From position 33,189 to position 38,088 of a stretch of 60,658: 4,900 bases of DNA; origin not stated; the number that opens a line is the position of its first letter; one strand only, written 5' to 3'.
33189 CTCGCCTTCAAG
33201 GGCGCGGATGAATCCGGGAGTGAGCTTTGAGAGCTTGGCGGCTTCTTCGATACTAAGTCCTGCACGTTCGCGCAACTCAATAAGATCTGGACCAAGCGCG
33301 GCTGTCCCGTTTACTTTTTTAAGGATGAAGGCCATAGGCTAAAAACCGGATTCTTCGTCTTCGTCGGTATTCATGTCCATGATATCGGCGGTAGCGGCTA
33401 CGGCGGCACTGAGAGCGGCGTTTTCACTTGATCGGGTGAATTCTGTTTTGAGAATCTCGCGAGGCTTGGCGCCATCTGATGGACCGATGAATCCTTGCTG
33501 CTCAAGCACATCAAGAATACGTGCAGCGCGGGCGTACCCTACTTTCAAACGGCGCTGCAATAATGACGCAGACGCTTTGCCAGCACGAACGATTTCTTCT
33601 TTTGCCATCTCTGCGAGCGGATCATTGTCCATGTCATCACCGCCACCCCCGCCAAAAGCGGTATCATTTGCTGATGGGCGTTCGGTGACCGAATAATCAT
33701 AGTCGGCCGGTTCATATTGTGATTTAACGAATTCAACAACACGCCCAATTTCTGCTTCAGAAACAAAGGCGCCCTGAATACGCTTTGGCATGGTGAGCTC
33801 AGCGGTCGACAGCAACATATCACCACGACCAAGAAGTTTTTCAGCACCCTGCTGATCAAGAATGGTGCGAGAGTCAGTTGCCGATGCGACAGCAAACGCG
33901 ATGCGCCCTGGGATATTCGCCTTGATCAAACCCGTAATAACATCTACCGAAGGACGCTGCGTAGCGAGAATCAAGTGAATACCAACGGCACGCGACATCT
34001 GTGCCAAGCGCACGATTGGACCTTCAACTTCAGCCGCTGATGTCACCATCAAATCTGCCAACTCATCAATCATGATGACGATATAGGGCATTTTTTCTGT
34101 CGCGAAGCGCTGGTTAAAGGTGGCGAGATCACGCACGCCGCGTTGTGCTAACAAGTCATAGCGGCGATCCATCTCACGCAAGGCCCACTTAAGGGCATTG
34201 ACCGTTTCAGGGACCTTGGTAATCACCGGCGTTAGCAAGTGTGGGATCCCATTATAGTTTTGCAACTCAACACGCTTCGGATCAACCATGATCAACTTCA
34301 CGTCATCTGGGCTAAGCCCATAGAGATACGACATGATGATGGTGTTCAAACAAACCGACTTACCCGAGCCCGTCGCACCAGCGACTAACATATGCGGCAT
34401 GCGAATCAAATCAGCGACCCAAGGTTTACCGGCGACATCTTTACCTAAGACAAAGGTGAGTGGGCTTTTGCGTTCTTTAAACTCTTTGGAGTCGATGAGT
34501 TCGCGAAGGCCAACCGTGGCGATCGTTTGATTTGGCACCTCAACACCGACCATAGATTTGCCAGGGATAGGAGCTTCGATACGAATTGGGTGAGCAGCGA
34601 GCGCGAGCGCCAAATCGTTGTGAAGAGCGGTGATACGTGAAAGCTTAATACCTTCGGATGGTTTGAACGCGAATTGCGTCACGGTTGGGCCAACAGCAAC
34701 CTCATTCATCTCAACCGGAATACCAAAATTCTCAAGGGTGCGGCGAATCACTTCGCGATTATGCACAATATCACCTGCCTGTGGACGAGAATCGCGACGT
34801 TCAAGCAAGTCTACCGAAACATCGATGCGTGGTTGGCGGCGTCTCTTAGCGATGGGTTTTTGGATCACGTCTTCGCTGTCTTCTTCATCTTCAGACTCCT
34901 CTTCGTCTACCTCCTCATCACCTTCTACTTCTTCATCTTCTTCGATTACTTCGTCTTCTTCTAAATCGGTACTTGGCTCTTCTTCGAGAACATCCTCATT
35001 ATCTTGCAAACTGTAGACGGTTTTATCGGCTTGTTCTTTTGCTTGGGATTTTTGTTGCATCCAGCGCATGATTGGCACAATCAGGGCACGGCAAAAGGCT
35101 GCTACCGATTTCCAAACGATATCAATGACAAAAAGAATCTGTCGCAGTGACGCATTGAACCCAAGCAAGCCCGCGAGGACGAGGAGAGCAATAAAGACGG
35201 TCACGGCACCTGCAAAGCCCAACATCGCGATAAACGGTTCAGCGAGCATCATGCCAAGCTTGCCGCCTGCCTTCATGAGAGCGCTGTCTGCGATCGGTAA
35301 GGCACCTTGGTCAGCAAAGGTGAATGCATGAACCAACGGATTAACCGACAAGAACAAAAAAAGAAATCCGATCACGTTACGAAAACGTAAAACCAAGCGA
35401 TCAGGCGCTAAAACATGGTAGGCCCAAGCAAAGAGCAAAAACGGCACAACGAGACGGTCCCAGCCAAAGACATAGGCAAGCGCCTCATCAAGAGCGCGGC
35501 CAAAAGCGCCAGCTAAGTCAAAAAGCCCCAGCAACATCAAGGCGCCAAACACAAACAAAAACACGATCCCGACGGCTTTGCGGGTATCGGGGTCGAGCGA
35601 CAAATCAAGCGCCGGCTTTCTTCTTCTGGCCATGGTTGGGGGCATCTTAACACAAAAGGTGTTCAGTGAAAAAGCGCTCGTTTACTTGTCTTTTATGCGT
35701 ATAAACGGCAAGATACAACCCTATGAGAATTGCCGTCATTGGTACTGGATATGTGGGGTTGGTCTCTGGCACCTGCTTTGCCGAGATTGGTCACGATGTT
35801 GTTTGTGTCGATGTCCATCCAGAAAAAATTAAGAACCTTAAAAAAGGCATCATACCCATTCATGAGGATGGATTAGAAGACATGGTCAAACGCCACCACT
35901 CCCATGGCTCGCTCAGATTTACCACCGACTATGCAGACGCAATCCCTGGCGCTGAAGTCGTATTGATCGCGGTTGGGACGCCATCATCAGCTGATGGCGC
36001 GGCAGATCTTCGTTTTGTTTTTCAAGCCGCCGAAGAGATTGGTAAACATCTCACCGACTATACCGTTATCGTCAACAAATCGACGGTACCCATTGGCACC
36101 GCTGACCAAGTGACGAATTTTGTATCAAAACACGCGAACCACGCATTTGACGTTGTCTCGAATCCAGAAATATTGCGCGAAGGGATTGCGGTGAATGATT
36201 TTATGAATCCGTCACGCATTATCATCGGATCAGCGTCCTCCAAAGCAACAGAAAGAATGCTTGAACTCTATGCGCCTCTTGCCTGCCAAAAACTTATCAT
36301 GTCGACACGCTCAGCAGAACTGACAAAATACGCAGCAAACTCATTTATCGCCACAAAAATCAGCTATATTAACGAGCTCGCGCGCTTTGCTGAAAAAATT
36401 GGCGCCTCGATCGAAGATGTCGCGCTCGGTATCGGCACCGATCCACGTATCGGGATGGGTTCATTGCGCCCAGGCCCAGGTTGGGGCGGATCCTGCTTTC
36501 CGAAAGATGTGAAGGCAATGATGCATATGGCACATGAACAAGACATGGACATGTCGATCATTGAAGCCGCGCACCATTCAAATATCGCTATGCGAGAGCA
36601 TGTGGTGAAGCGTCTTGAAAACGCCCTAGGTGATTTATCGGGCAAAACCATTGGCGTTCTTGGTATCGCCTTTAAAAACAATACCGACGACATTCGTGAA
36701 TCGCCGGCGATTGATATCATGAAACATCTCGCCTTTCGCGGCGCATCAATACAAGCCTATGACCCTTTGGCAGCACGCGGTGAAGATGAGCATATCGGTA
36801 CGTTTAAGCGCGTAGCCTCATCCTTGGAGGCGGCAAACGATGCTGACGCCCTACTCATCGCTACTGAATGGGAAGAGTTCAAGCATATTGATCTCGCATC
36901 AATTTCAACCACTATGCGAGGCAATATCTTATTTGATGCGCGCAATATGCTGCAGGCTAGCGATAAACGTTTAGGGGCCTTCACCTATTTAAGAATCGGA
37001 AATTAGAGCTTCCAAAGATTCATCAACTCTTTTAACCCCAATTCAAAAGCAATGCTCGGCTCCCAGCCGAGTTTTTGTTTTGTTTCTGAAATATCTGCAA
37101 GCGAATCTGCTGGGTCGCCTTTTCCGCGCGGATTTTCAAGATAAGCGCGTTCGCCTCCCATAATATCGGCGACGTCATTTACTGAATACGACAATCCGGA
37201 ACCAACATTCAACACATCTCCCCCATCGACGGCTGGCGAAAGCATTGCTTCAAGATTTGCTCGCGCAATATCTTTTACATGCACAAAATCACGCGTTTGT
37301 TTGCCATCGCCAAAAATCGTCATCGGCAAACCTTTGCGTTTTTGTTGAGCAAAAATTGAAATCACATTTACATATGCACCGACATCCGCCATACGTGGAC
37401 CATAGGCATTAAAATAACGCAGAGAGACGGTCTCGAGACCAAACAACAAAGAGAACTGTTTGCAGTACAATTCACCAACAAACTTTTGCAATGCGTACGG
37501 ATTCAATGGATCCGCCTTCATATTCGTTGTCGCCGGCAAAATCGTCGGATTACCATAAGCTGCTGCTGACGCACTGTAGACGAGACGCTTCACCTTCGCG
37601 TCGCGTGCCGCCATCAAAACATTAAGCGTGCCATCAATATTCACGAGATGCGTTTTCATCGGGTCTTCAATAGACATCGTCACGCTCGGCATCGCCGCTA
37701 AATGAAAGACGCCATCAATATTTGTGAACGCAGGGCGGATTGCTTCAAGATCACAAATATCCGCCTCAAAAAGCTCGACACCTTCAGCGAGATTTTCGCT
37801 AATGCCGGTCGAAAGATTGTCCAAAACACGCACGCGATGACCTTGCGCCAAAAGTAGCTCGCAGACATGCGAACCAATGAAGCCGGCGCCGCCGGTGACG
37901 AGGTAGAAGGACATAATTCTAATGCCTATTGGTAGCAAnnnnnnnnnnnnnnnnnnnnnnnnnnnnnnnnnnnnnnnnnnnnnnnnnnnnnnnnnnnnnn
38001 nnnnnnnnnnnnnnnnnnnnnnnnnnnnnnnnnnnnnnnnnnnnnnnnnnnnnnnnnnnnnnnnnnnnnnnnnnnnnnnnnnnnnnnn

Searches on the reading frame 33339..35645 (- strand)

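Call 8: search_protein_families(library=pfam, proteins=[window:33339-35645:-])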
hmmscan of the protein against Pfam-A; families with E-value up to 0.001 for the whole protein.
window:33339-35645:- (768 aa): 5 families
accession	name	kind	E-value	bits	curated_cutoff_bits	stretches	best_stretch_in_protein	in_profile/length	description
PF01580.24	FtsK_SpoIIIE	-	3.3e-62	210.3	24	1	380-567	2-221/221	FtsK/SpoIIIE family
PF17854.6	FtsK_alpha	-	1.7e-28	99.2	22.9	1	278-372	4-101/101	FtsK alpha domain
PF09397.16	FtsK_gamma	-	2.7e-23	81.9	30.6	1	673-733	2-62/63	Ftsk gamma domain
PF13491.11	FtsK_4TM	-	7e-10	39.3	23.1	1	44-170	46-166/171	4TM region of DNA translocase FtsK/SpoIIIE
PF12846.13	AAA_10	-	0.00015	21.4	27.5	0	416-464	21-64/362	AAA-like domain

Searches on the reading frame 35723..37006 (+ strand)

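Call 8: search_protein_families(library=pfam, proteins=[window:35723-37006:+])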
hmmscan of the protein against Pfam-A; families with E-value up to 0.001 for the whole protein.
window:35723-37006:+ (427 aa): 9 families
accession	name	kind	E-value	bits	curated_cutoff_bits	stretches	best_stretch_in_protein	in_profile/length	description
PF03721.20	UDPG_MGDP_dh_N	-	4.1e-64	216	27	1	1-181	1-186/187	UDP-glucose/GDP-mannose dehydrogenase family, NAD binding domain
PF00984.24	UDPG_MGDP_dh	-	4.1e-34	117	25.4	1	196-287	1-92/94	UDP-glucose/GDP-mannose dehydrogenase family, central domain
PF03720.21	UDPG_MGDP_dh_C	-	1.4e-32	112.5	30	1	311-411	1-102/103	UDP-glucose/GDP-mannose dehydrogenase family, UDP binding domain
PF02737.24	3HCDH_N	-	2.2e-06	28.1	22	1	3-84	2-86/180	3-hydroxyacyl-CoA dehydrogenase, NAD binding domain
PF03807.23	F420_oxidored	-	8.7e-06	26.7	21.6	0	2-86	1-69/94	NADP oxidoreductase coenzyme F420-dependent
PF03446.21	NAD_binding_2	-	5e-05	23.8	21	1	2-144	1-117/161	NAD binding domain of 6-phosphogluconate dehydrogenase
PF01210.29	NAD_Gly3P_dh_N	-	0.00015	22.2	23.1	0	3-87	2-80/158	NAD-dependent glycerol-3-phosphate dehydrogenase N-terminus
PF00070.33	Pyr_redox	-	0.00031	21.6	22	0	2-52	1-51/82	Pyridine nucleotide-disulphide oxidoreductase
PF02558.23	ApbA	-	0.00098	19.2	22.2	0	3-96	1-86/150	Ketopantoate reductase PanE/ApbA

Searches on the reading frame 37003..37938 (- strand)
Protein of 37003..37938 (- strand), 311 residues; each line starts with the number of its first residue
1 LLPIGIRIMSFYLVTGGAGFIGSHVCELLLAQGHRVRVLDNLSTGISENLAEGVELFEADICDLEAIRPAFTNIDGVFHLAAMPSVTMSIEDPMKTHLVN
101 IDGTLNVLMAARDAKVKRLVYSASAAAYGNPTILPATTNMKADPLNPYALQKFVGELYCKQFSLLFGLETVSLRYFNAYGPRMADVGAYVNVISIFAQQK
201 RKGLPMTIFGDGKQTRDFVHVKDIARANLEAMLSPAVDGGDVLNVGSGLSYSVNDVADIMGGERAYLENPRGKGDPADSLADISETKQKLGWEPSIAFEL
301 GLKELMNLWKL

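Call 73: search_protein_families(library=pfam, proteins=[window:37003-37938:-])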
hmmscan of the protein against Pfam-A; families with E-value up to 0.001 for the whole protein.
window:37003-37938:- (311 aa): 9 families
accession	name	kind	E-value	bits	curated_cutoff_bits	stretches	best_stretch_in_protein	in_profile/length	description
PF01370.27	Epimerase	-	7.2e-61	206.1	20.9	1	13-246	2-240/240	NAD dependent epimerase/dehydratase family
PF16363.11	GDP_Man_Dehyd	-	5.9e-52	177.6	27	1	13-304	1-331/332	GDP-mannose 4,6 dehydratase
PF01073.25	3Beta_HSD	-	7.5e-23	81.4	22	1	13-230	1-227/280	3-beta hydroxysteroid dehydrogenase/isomerase family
PF02719.21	Polysacc_synt_2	-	2.9e-15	56.7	20.2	1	13-260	2-243/293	Polysaccharide biosynthesis protein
PF13460.12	NAD_binding_10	-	2.4e-12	47.5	27.2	1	16-130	1-104/184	NAD(P)H-binding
PF05368.20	NmrA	-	6.2e-11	42.9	27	1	13-124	6-107/298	NmrA-like family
PF04321.23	RmlD_sub_bind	-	3e-07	30.2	27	1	13-161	4-138/287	RmlD substrate binding domain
PF07993.18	NAD_binding_4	-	6.7e-07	29.1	20.1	0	70-164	85-193/258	Male sterility protein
PF08659.16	KR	-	2.8e-05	24.5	22.6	1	11-127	2-139/180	KR domain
